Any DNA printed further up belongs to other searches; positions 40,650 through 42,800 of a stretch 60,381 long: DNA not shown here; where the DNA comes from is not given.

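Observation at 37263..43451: Giant beta-helix surface protein carrying an LCAT-like lipase/acyltransferase domain: candidate host-contact, lipid-harvesting machine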

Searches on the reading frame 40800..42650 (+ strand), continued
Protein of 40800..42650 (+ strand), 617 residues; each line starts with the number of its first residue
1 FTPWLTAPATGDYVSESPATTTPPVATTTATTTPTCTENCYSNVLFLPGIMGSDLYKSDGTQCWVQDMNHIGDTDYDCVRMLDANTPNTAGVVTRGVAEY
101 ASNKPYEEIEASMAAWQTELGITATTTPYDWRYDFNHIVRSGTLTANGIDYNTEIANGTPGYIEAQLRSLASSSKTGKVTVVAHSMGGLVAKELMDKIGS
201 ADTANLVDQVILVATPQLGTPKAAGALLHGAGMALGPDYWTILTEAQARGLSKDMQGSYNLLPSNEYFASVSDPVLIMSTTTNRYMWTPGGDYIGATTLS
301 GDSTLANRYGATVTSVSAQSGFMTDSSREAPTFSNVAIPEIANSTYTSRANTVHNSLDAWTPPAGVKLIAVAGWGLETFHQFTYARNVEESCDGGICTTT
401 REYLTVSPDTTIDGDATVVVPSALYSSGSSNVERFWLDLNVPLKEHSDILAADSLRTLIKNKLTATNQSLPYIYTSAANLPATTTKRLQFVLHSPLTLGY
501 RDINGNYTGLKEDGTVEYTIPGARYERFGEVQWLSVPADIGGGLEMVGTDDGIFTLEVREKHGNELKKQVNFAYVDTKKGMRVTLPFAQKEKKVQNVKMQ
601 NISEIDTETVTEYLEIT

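Call 35: predict_structure(alignment_id=A1)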
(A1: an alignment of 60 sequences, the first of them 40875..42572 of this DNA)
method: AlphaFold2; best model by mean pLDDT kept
length: 566 residues; sequences in the alignment: 60
mean_pLDDT: 89.4   pTM: 0.91
mean pLDDT of the five models: 89.4, 89.1, 89.0, 87.5, 87.0
residues with pLDDT >= 90: 377; 70-90: 145; 50-70: 33; < 50: 11
segments of 3 or more residues with pLDDT < 50: 1-4, 209-214
pLDDT, mean of each block of 10 residues (from residue 1): 54 91 93 85 59 85 92 73 96 97 95 96 93 95 97 97 98 97 98 95 74 56 88 95 92 90 86 78 91 96 91 93 96 96 96 92 91 90 92 95 94 80 90 97 92 77 93 96 90 90 90 94 93 93 90 94 77
secondary structure, 60 per line:
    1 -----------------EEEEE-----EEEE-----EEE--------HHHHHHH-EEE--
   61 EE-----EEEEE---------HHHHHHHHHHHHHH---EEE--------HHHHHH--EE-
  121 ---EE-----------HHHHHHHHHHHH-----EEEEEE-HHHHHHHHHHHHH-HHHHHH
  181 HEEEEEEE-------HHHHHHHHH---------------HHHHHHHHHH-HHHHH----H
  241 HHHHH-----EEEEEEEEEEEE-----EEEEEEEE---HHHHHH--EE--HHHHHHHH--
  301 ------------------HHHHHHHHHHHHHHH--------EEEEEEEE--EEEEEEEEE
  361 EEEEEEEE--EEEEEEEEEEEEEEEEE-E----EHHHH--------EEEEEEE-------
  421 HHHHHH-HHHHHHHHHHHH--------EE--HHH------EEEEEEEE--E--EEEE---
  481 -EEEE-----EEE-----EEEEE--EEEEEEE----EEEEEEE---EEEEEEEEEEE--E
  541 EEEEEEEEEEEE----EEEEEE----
elements in order: E18-22 E28-31 E37-39 H48-54 E56-58 E68-72 H82-95 E99-101 H110-115 H137-148 E154-159 H161-173 H175-181 E182-188 H196-204 H220-229 H231-235 H240-245 E251-262 E268-275 H279-284 H291-298 H319-333 E342-349 E352-368 E371-387 H395-398 E407-413 H421-426 H428-439 E461-468 E474-477 E482-485 E491-493 E499-503 E506-512 E517-523 E527-537 E540-552 E557-562
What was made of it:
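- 40905..42242 (+): LCAT/LPLA2-fold alpha/beta hydrolase, residues ~1215-1660. It carries a CxxxC start, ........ (1225) and PYDWR (1307). The candidate triad is Ser1364 (nt 41352-41354), Asp1594 (nt 42042-42044) and His1625 (nt 42135-42137). AF2 pLDDT 89.4, pTM 0.91 (call 35).
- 42243..42560 (+): Beta-sandwich domain always attached to the hydrolase, residues ~1661-1766, with the conserved motif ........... All-beta in the AF2 model, model residues 461-562 (call 35).
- AF2 model: pLDDT 89.4, pTM 0.91 (call 35).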

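Call 38: fold_search(model_id=the predicted structure, library=pdb)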
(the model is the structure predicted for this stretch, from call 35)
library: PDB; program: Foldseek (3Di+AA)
matches with E <= 10: 1199; with E <= 0.001: 20
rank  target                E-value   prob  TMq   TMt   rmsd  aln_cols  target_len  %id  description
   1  4x97_A                9.0e-13  1.00  0.44  0.64   7.0       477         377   15  Crystal structure of Lysosomal Phospholipase A2 in complex with methyl arachidonyl fluorophosphonate (MAFP) (released 2015-03-11)
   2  4x92                  1.1e-12  1.00  0.46  0.67   6.5       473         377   14  Crystal structure of Lysosomal Phospholipase A2-S165A (released 2015-03-11)
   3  4x95_A                8.8e-12  1.00  0.44  0.64   7.3       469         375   16  Crystal structure of fully glycosylated Lysosomal Phospholipase A2 in complex with methyl arachidonyl fluorophosphonat (released 2015-03-25)
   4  4x90_A                1.4e-11  1.00  0.48  0.69   6.6       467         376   17  Crystal structure of Lysosomal Phospholipase A2 (released 2015-03-11)
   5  5txf_A                1.3e-10  1.00  0.41  0.58   8.6       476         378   14  Crystal structure of Lecithin:cholesterol acyltransferase (LCAT) in a closed conformation (released 2017-10-25)
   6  4xx1_A                9.1e-10  1.00  0.40  0.59   8.8       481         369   16  Low resolution structure of LCAT in complex with Fab1 (released 2015-07-29)
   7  5bv7_A                1.2e-09  1.00  0.40  0.58   8.8       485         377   14  Crystal structure of human LCAT (L4F, N5D) in complex with Fab of an agonistic antibody (released 2015-12-16)
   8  4r1d_A                1.3e-09  1.00  0.38  0.41  12.0       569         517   12  The crystal structure of Tle4-Tli4 complex (released 2014-12-17)
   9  4xwg_A                2.7e-09  1.00  0.41  0.60   8.8       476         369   15  Crystal Structure of LCAT (C31Y) in complex with Fab1 (released 2015-07-29)
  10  6mvd_B                4.2e-09  1.00  0.40  0.59   9.2       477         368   13  Crystal structure of Lecithin:cholesterol acyltransferase (LCAT) in complex with isopropyl dodec-11-enylfluorophosphon (released 2018-12-05)
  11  4xx1_J                5.7e-09  1.00  0.37  0.55   8.7       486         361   15  Low resolution structure of LCAT in complex with Fab1 (released 2015-07-29)
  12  6mvd_A                1.1e-08  1.00  0.40  0.58   9.1       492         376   14  Crystal structure of Lecithin:cholesterol acyltransferase (LCAT) in complex with isopropyl dodec-11-enylfluorophosphon (released 2018-12-05)
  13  4x96_A                2.0e-08  1.00  0.42  0.60   8.0       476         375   15  Low resolution crystal structure of Lecithin:Cholesterol Acyltransferase (LCAT; residues 21-397) (released 2015-03-25)
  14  6wpx_B                1.0e-06  1.00  0.32  0.38  15.5       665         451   10  Crystal structure of Bacillus licheniformis lipase BlEst2 in propetide form (released 2021-06-09)
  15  6wpx_A                1.3e-06  1.00  0.32  0.39  15.9       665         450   11  Crystal structure of Bacillus licheniformis lipase BlEst2 in propetide form (released 2021-06-09)
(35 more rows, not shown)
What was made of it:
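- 40905..42242 (+): Foldseek top hits are LPLA2, LCAT and Tle4 (call 38).
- On LCAT family (Pfam PF02450; LCAT, LPLA2, PDAT-like): The AF2 model (pLDDT 89.4) has as its best PDB matches LPLA2 and LCAT, at probability 1.00 and target TM up to 0.69 over about 470 columns (calls 35, 38).
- Closest known: Lysosomal phospholipase A2. Same: Best fold matches (E 1e-12 to 1e-8, target TM 0.58-0.69) (call 38).
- Closest known: Tle4/TplE type VI secretion phospholipase effector with its immunity protein Tli4. Same: Foldseek E 1.3e-9 (call 38).
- Closest known: Secreted Bacillus lipases. Same: Secreted bacterial lipases with a related alpha/beta core (Foldseek E 1e-6 to 3e-4, call 38).
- Foldseek top hits: LPLA2 (E 1e-12, TM 0.64-0.69 on the target), LCAT (E 1e-10 to 1e-8), then the Tle4 phospholipase effector (call 38). 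Tle4 (4r1d, solved with its immunity protein Tli4) is among the top fold matches (call 38). Weaker fold hits include cell-wall-degrading esterases (call 38). The best structural matches, by several orders of magnitude, are lipid-acting enzymes: LPLA2, LCAT, Tle4, BlEst2 and family I.5 lipases (call 38).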

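Call 39: search_solved_structures(query=A1, max_evalue=0.1, show_alignments=3)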
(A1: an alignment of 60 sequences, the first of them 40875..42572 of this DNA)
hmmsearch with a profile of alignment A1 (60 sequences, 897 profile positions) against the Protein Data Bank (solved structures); distinct sequences matched with E-value up to 0.1: 5.
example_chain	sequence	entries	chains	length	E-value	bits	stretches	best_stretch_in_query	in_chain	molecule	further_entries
4r1d_A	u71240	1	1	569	1.6e-05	26.4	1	311-333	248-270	Uncharacterized protein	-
4x90_A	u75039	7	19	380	0.0013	20.1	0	311-385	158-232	Group XV phospholipase A2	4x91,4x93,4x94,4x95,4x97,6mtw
6nkc_A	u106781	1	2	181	0.015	16.5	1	293-332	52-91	Lipase, Lip_vut1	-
5a62_A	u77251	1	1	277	0.023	15.9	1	294-347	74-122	PUTATIVE ALPHA/BETA HYDROLASE FOLD PROTEIN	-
4x92_A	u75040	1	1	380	0.025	15.8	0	311-385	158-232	Group XV phospholipase A2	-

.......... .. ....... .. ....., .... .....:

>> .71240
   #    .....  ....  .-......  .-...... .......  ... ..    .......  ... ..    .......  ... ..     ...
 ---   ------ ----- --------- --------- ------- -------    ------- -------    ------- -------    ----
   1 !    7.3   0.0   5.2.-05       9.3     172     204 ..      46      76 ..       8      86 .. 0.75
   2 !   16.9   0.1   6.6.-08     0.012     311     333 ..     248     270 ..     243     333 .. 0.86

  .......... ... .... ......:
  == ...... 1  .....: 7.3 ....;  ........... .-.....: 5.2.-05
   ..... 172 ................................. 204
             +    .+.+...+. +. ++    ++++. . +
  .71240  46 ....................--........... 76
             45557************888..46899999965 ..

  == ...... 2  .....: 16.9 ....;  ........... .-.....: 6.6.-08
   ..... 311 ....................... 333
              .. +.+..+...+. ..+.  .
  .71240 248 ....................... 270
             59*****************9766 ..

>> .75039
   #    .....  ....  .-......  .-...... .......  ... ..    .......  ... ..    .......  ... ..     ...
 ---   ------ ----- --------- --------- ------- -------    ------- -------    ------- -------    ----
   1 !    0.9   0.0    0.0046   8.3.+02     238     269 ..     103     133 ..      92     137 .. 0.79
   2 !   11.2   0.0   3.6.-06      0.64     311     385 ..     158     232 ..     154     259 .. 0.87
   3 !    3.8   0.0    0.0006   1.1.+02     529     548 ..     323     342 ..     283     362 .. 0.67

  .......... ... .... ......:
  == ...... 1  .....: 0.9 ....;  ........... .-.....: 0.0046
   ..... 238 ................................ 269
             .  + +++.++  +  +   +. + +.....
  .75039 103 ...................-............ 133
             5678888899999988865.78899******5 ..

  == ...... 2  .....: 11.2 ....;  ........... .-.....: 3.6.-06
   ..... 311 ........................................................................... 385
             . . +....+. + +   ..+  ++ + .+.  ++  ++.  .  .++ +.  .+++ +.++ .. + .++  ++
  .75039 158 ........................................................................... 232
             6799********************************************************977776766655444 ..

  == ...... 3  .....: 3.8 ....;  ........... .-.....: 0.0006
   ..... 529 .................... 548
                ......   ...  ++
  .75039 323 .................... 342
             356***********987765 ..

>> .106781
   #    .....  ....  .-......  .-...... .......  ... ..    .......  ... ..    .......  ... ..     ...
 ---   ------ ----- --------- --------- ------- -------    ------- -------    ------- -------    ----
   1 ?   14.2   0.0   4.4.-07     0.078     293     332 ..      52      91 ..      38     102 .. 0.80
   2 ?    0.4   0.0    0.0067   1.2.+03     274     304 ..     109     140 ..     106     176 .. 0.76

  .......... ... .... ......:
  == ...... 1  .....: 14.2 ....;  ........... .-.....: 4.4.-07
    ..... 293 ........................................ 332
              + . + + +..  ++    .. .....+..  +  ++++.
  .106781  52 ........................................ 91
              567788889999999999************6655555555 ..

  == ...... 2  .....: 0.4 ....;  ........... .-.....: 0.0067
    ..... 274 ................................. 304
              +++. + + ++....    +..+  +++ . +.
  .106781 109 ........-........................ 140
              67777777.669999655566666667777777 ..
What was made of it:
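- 40905..42242 (+): A profile alignment places AHSMG on LPLA2 Ser165 and DGDxTV on LPLA2 Asp327 (call 39).
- Closest known: Lysosomal phospholipase A2. Same: The same order of motifs: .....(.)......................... The Ser and Asp align to LPLA2 Ser165 and Asp327 (call 39).
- Closest known: Tle4/TplE type VI secretion phospholipase effector with its immunity protein Tli4. Same: Best PDB hit by sequence profile (E 1.6e-5), sharing the FxPGIMG(S/T) and HSMGGL motifs (call 39).
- A profile alignment puts the nucleophile Ser and the DGD Asp on LPLA2 Ser165 and Asp327 (call 39). It shares the (V/L)(I/L)F(I/L)PGIMG(T/S) and HSMGGL motifs (call 39).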

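Call 56: find_encoding_contigs(protein=P0067, flank=8000, max_places=3)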
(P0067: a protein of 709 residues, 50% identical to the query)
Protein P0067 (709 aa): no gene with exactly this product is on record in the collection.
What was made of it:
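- Tried and rejected: P0067 is not on record (call 56).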

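Call 57: list_cluster_members(proteins=[P0067])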
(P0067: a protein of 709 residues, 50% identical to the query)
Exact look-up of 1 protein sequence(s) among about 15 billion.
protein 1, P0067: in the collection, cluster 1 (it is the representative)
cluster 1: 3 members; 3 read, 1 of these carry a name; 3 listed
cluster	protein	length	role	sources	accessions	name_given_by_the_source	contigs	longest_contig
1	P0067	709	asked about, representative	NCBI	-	-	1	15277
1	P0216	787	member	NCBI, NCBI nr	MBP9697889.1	MAG: alpha/beta hydrolase, partial [Candidatus Moranbacteria bacterium] | alpha/beta hydrolase [Candidatus Moranbacteria bacterium]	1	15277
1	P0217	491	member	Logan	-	-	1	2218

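Call 58: find_encoding_contigs(protein=P0216, flank=8000, max_places=3)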
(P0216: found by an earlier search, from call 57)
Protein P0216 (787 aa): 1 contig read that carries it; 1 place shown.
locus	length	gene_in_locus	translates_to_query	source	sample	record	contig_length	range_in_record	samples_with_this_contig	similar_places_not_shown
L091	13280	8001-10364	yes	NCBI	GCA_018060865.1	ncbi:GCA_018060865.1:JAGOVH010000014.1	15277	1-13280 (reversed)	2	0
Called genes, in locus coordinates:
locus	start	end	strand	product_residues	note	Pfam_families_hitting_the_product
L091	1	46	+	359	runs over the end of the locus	PF00437:T2SSE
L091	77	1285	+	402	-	PF28597:T2SSF_N, PF00482:T2SSF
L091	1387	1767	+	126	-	PF07963:N_methyl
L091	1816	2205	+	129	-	PF07963:N_methyl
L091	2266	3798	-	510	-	PF00535:Glycos_transf_2, PF13489:Methyltransf_23, PF08241:Methyltransf_11 (weak), PF08242:Methyltransf_12 (weak)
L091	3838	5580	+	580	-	-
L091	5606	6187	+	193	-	PF09335:VTT_dom (weak)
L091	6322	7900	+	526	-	PF28492:Beta_helix_4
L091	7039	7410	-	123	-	-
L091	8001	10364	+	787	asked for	PF28492:Beta_helix_4 (weak), PF02450:LCAT, PF24096:DUF7379 (weak)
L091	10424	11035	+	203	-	-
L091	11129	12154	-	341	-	PF01551:Peptidase_M23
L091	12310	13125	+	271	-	PF06750:A24_N_bact, PF01478:Peptidase_A24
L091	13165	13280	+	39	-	PF07963:N_methyl (weak)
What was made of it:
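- Tried and rejected: The closest homologue (L091) sits in a pilus cluster (call 58).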
